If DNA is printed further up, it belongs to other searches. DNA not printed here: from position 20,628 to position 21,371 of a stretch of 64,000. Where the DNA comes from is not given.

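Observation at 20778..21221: Stand-alone MshEN-type domain (predicted c-di-GMP receptor) as first gene of the pilus operon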

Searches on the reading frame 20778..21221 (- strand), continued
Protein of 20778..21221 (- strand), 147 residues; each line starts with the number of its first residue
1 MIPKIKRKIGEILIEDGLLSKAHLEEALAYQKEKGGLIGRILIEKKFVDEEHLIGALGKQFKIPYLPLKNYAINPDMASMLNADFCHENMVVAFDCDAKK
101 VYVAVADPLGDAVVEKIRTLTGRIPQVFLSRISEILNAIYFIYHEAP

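Call 55: find_encoding_contigs(protein=P0156, flank=9000, max_places=1)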
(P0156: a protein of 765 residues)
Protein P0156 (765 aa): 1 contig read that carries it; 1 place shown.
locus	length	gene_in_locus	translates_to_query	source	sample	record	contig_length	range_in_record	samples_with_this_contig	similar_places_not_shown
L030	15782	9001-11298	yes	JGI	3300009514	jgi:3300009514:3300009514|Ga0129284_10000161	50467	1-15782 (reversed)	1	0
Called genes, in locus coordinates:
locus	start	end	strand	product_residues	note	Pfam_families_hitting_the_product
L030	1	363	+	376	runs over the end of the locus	PF13439:Glyco_transf_4, PF13579:Glyco_trans_4_4, PF00534:Glycos_transf_1, PF13692:Glyco_trans_1_4, PF13524:Glyco_trans_1_2 (weak)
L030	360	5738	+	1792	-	PF17992:Agarase_CBM (faint), PF19501:PcRGLX_1st, PF21345:PcRGLX_2nd, PF21346:PcRGLX_3rd, PF07944:Beta-AFase-like_GH127_cat (faint), PF22680:Glyco_hydro_123_N_2, PF13320:GH123_cat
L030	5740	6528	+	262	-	PF01522:Polysacc_deac_1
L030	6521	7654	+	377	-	PF13506:Glyco_transf_21, PF00535:Glycos_transf_2, PF13641:Glyco_tranf_2_3, PF13632:Glyco_trans_2_3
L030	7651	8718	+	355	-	-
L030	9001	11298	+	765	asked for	PF05157:MshEN, PF00437:T2SSE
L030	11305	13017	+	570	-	PF05157:MshEN, PF00437:T2SSE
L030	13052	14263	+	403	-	PF28597:T2SSF_N, PF00482:T2SSF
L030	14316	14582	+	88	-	-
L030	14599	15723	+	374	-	PF23981:DUF7305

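Call 56: find_encoding_contigs(protein=P0271, flank=9000, max_places=1)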
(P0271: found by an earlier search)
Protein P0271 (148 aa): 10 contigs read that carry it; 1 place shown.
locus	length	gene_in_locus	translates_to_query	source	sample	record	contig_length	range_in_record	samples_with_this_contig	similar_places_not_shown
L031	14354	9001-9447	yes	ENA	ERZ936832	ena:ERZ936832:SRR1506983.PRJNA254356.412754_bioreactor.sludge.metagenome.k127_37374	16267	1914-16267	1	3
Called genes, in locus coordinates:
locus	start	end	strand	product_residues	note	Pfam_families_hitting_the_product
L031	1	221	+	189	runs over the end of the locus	PF08207:EFP_N, PF01132:EFP, PF09285:Elong-fact-P_C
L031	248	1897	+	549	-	-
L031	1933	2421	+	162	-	PF01668:SmpB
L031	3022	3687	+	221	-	PF00226:DnaJ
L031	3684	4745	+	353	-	PF18306:LDcluster4, PF03641:Lysine_decarbox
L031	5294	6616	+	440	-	PF00919:UPF0004, PF04055:Radical_SAM, PF18693:TRAM_2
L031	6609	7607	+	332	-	PF01066:CDP-OH_P_transf, PF04608:PgpA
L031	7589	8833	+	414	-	PF00994:MoCF_biosynth, PF02464:CinA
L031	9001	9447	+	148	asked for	PF05157:MshEN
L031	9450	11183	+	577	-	PF05157:MshEN, PF00437:T2SSE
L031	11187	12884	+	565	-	PF05157:MshEN, PF00437:T2SSE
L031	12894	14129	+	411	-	PF28597:T2SSF_N, PF00482:T2SSF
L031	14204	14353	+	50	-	?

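Call 57: find_encoding_contigs(protein=P0276, flank=9000, max_places=1)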
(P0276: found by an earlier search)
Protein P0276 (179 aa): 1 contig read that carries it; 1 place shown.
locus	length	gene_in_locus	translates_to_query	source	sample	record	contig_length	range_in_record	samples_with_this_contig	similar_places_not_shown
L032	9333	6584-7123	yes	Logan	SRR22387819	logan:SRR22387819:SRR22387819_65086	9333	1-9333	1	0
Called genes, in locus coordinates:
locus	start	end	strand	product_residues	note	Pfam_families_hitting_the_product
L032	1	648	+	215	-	?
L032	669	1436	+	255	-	PF00117:GATase, PF07722:Peptidase_C26 (faint)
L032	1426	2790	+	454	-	PF00919:UPF0004, PF04055:Radical_SAM, PF18693:TRAM_2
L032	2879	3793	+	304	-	PF01066:CDP-OH_P_transf, PF04608:PgpA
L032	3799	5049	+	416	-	PF00994:MoCF_biosynth, PF02464:CinA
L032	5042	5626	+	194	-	PF02834:LigT_PEase, PF10469:AKAP7_NLS (weak), PF13563:2_5_RNA_ligase2, PF02834:LigT_PEase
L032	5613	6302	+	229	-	PF00730:HhH-GPD, PF00633:HHH (faint)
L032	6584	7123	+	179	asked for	PF05157:MshEN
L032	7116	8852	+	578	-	PF05157:MshEN, PF00437:T2SSE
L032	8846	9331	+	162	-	?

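Call 73: find_homologous_proteins(query=P0237, max_evalue=0.00001)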
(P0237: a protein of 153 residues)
Query P0237 (153 aa): 1648 proteins with E <= 0.00001 among 1668 candidates; the best 120 are listed.
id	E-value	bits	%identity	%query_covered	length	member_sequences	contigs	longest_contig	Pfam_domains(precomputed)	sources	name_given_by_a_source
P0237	3.1e-93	327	100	100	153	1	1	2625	PF05157.21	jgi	-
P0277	2.7e-75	269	80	98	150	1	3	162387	PF05157.21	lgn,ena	-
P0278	1.3e-72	261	82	95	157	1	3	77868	PF05157.21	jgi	-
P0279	1.2e-67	244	77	95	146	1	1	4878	PF05157.21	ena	-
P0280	5.7e-67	242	72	99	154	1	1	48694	PF05157.21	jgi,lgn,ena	-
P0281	5.9e-67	242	76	94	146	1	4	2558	PF05157.21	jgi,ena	-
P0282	6.7e-67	242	72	95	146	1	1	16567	PF05157.21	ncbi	ncbi:MAG: hypothetical protein ABH885_01355 [Candidatus Omnitrophota bacterium]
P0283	1.0e-66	241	75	95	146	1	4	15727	PF05157.21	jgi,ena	-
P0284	1.5e-66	241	72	99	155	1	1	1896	PF05157.21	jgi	jgi:hypothetical protein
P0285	1.1e-65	238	71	98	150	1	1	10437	PF05157.21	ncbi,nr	ncbi:MAG: hypothetical protein PHS37_05225 [Candidatus Omnitrophica bacterium]|nr:hypothetical prote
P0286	2.6e-64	234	70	98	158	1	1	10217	PF05157.21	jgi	-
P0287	1.6e-63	231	69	99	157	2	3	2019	PF05157.21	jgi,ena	-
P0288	2.4e-63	231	73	97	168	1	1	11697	PF05157.21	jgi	-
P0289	2.5e-63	230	70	99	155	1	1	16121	PF05157.21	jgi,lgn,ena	-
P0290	3.9e-63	230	69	97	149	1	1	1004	PF05157.21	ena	-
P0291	9.1e-63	229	70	97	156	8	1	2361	PF05157.21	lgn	-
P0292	1.2e-62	228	71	97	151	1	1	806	PF05157.21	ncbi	-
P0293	1.9e-62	228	71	99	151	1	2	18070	PF05157.21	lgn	-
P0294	1.3e-61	225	67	99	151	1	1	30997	PF05157.21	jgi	-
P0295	2.0e-61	224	67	100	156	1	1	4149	PF05157.21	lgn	-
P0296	3.2e-61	224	68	97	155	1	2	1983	PF05157.21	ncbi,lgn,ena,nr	ncbi:MAG: hypothetical protein KAU58_07085 [Candidatus Omnitrophica bacterium]|nr:hypothetical prote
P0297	1.4e-60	222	67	96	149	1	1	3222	PF05157.21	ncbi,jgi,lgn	-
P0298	2.3e-60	221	68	97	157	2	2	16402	PF05157.21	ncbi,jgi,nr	ncbi:MAG: hypothetical protein HQ579_08710 [Candidatus Omnitrophica bacterium]|nr:hypothetical prote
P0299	3.8e-60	220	67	97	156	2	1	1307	PF05157.21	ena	-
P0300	3.9e-60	220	72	89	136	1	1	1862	PF05157.21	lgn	-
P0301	5.8e-60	220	66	99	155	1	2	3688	PF05157.21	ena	-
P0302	1.5e-59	218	68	97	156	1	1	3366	PF05157.21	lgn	-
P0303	1.7e-59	218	68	97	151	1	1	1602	PF05157.21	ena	-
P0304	3.2e-59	217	57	94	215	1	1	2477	PF05157.21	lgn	-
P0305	6.4e-59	216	65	99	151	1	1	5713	PF05157.21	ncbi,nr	ncbi:MAG: hypothetical protein JW994_00380 [Candidatus Omnitrophica bacterium]|nr:hypothetical prote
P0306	1.7e-58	215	65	98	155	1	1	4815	PF05157.21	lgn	-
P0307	5.6e-58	213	65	98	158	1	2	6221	PF05157.21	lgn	-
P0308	6.5e-58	213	69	93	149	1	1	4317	PF05157.21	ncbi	-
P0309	8.7e-58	212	66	94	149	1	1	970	PF05157.21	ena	-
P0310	9.0e-58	212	67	93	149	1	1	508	PF05157.21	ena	-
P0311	1.3e-57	212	70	88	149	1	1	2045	PF05157.21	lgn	-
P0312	1.5e-57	212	65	97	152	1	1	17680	PF05157.21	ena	-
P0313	2.0e-57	211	66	93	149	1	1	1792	PF05157.21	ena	-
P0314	2.3e-57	211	64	97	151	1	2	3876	PF05157.21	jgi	-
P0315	2.3e-57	211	65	93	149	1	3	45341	PF05157.21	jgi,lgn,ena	-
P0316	2.4e-57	211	64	97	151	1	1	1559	PF05157.21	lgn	-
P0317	2.6e-57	211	66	93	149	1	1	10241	PF05157.21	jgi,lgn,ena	-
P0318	3.2e-57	211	66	96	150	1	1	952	PF05157.21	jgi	jgi:hypothetical protein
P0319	3.2e-57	211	67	93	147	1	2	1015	PF05157.21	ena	-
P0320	3.6e-57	211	65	93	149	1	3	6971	PF05157.21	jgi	-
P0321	3.9e-57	210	67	93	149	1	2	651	PF05157.21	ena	-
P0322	4.3e-57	210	67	93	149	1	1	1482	PF05157.21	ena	-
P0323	4.6e-57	210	62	100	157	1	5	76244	PF05157.21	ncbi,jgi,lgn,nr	ncbi:MAG: hypothetical protein HQ549_04105 [Candidatus Omnitrophica bacterium]|nr:hypothetical prote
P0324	4.7e-57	210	64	93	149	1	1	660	PF05157.21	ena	-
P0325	5.1e-57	210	68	93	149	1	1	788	PF05157.21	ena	-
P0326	5.3e-57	210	66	93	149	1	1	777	PF05157.21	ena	-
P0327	5.4e-57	210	68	93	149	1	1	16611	PF05157.21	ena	-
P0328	6.1e-57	210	66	93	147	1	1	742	PF05157.21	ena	-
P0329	6.2e-57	210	67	93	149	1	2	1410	PF05157.21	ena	-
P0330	6.4e-57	210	66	93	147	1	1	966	PF05157.21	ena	-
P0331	6.8e-57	210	68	93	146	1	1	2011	PF05157.21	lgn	-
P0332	9.5e-57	209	64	97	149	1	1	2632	PF05157.21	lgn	-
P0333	1.1e-56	209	64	97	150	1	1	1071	PF05157.21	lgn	-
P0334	1.1e-56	209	64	97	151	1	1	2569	PF05157.21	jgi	-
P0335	1.2e-56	209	67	93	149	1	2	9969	PF05157.21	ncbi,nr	ncbi:MAG: hypothetical protein HZA30_01830 [Candidatus Omnitrophica bacterium]|nr:hypothetical prote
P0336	1.2e-56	209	64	97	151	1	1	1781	PF05157.21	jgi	-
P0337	1.2e-56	209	64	95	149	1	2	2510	PF05157.21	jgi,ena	-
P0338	1.3e-56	209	66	93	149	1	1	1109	PF05157.21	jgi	jgi:type IV pilus assembly protein PilB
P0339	1.5e-56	209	66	93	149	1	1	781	PF05157.21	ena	-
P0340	1.6e-56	208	62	99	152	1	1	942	PF05157.21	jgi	-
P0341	1.6e-56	208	64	97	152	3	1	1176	PF05157.21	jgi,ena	-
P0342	1.6e-56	208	63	99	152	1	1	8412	PF05157.21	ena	-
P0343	1.7e-56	208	63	98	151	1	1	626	PF05157.21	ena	-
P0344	1.8e-56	208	66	93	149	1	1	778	PF05157.21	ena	-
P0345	1.9e-56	208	67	93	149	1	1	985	PF05157.21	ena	-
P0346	2.0e-56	208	66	93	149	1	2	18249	PF05157.21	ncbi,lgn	-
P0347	2.2e-56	208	64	96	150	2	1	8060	PF05157.21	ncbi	-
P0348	2.4e-56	208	67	93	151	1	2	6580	PF05157.21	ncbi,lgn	-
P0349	2.4e-56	208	65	97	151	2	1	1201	PF05157.21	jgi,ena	-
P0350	2.4e-56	208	66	93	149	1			PF05157.21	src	-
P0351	2.5e-56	208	66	95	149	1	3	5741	PF05157.21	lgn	-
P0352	3.6e-56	207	65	97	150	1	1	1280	PF05157.21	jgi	jgi:type IV pilus assembly protein PilB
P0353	3.6e-56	207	62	97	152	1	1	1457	PF05157.21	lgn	-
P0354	4.1e-56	207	65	97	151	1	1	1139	PF05157.21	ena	-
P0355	4.1e-56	207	66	97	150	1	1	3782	PF05157.21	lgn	-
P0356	4.2e-56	207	65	97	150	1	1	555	PF05157.21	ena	-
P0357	4.4e-56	207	66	93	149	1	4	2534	PF05157.21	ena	-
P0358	4.4e-56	207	65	97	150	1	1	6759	PF05157.21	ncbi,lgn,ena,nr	ncbi:MAG: hypothetical protein JW919_00235 [Candidatus Omnitrophica bacterium]|nr:hypothetical prote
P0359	4.6e-56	207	66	90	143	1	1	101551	PF05157.21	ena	-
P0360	4.6e-56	207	67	93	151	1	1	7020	PF05157.21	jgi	-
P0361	5.0e-56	207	64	93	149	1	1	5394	PF05157.21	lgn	-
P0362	5.0e-56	207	65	93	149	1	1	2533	PF05157.21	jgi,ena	-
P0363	5.1e-56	207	66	93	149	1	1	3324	PF05157.21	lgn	-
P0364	5.4e-56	207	65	93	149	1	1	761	PF05157.21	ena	-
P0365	5.5e-56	207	64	97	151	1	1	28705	PF05157.21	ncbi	ncbi:hypothetical protein ACFL3J_01040 [Candidatus Omnitrophota bacterium]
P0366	5.8e-56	207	63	97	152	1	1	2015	PF05157.21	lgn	-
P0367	6.0e-56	207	64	97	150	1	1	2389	PF05157.21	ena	-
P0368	6.1e-56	207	66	93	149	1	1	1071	PF05157.21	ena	-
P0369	6.3e-56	206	63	98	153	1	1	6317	PF05157.21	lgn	-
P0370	6.9e-56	206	64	93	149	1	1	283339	PF05157.21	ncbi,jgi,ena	ncbi:MAG: hypothetical protein WC515_01630 [Candidatus Omnitrophota bacterium]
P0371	7.2e-56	206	64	97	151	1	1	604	PF05157.21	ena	-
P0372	7.3e-56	206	68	93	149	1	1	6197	PF05157.21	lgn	-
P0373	7.5e-56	206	65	93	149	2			PF05157.21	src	-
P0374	7.8e-56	206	66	93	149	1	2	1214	PF05157.21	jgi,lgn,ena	-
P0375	7.9e-56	206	65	94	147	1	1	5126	PF05157.21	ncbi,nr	ncbi:MAG: type II secretion system protein GspE, partial [Candidatus Omnitrophica bacterium]|nr:type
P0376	8.9e-56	206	64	97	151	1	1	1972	PF05157.21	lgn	-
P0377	9.1e-56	206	63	97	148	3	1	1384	PF05157.21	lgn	-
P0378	9.3e-56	206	65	93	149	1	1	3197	PF05157.21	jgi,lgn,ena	-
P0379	9.4e-56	206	63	97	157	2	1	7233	PF05157.21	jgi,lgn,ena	-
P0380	1.0e-55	206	63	94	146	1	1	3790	PF05157.21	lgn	-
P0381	1.0e-55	206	63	100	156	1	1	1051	PF05157.21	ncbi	-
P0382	1.1e-55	206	65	98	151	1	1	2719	PF05157.21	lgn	-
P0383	1.1e-55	206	69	88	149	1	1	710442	PF05157.21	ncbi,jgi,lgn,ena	ncbi:MAG: hypothetical protein WC522_01425 [Candidatus Omnitrophota bacterium]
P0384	1.1e-55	206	65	93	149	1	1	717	PF05157.21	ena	-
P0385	1.2e-55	206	63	96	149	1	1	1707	PF05157.21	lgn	-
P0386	1.2e-55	206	64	93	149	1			PF05157.21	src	-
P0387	1.2e-55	206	64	97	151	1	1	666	PF05157.21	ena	-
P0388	1.2e-55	206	63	95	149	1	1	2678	PF05157.21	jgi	-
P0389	1.3e-55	205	65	93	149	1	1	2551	PF05157.21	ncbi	-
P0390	1.3e-55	205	63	98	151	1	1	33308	PF05157.21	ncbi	ncbi:MAG: hypothetical protein ABID09_03570 [Candidatus Omnitrophota bacterium]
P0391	1.4e-55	205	63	95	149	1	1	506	PF05157.21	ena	-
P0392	1.5e-55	205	65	93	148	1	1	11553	PF05157.21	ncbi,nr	ncbi:MAG: hypothetical protein PHE80_03735 [Candidatus Omnitrophica bacterium]|nr:hypothetical prote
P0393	1.5e-55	205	67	90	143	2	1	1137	PF05157.21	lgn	-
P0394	1.6e-55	205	66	93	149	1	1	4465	PF05157.21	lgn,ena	-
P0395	1.6e-55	205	66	93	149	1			PF05157.21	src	-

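Call 74: list_cluster_members(proteins=[L030:11305-13017:+, L030:13052-14263:+, L030:6521-7654:+, L030:5740-6528:+, L030:7651-8718:+])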
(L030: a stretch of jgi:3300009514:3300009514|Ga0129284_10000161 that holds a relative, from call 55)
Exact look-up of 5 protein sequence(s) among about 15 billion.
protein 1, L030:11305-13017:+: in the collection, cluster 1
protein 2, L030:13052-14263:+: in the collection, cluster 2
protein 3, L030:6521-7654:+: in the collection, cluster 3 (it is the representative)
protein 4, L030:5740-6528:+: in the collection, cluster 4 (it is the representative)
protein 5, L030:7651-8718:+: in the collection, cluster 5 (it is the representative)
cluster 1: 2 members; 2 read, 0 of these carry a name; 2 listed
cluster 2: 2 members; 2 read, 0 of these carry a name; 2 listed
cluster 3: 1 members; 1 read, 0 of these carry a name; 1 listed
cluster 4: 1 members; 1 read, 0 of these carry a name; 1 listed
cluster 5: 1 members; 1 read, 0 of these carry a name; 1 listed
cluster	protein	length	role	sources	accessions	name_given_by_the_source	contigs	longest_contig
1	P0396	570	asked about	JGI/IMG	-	-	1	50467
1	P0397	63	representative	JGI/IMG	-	-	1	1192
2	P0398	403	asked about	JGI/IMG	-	-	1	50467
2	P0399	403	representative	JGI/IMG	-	-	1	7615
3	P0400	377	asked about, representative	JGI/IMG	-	-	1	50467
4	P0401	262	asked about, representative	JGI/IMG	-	-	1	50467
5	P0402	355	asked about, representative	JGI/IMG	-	-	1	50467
